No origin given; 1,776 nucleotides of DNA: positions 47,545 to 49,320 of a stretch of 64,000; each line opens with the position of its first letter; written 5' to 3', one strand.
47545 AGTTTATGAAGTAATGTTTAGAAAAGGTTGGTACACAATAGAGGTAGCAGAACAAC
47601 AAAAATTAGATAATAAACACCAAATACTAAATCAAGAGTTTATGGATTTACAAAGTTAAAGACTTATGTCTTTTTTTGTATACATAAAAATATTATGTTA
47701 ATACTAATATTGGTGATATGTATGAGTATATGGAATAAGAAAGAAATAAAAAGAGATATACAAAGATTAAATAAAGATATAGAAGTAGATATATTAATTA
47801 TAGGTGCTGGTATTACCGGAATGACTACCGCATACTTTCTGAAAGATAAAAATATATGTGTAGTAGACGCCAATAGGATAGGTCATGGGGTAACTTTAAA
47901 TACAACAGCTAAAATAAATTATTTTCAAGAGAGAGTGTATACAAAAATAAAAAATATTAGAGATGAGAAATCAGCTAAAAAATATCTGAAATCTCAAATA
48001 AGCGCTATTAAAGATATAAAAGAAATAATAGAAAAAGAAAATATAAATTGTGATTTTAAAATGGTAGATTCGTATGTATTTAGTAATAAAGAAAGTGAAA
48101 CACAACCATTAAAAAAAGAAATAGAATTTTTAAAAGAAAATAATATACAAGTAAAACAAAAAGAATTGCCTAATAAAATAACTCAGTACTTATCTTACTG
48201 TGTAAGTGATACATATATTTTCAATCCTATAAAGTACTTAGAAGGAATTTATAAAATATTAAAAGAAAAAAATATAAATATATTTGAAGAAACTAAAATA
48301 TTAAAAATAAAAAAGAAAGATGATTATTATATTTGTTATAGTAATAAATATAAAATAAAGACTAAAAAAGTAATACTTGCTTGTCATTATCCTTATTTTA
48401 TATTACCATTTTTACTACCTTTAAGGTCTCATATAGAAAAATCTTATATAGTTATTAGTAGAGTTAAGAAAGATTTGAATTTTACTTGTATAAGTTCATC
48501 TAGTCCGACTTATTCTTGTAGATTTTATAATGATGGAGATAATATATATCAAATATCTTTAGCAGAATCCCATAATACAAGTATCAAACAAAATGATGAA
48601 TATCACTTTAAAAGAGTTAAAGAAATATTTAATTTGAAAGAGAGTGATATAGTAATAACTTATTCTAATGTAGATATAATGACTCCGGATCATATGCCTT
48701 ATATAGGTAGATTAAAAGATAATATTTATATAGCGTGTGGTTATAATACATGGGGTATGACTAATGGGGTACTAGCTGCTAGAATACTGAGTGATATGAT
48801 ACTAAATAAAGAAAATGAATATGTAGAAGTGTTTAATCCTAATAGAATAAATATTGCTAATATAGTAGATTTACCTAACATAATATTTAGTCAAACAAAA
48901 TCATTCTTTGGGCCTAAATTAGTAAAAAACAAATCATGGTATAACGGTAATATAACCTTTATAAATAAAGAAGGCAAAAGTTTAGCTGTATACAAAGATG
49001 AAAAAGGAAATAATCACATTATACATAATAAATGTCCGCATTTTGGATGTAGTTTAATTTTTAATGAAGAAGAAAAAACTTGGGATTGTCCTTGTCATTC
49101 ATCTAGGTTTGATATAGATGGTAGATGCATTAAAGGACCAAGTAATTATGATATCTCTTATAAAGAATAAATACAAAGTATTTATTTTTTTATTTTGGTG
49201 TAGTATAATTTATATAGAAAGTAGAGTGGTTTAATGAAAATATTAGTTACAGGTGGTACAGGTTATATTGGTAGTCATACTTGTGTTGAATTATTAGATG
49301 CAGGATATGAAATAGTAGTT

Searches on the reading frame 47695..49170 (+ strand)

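Call 52: search_protein_families(library=pfam, proteins=[window:47695-49170:+])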
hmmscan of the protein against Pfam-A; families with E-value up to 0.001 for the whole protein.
window:47695-49170:+ (491 aa): 5 families
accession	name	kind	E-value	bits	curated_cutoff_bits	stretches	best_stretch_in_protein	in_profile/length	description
PF01266.30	DAO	-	1.6e-32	113.8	27.9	1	32-368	1-353/353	FAD dependent oxidoreductase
PF00355.32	Rieske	-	7.1e-14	51.9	20.3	1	417-484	13-81/88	Rieske [2Fe-2S] domain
PF13738.12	Pyr_redox_3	-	5.5e-05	23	30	0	180-229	82-131/305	Pyridine nucleotide-disulphide oxidoreductase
PF03486.20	HI0933_like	-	9e-05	22.5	50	0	32-158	2-131/244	HI0933-like protein Rossmann domain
PF01946.23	Thi4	-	0.00043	20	26.2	1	18-59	5-49/235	Thi4 family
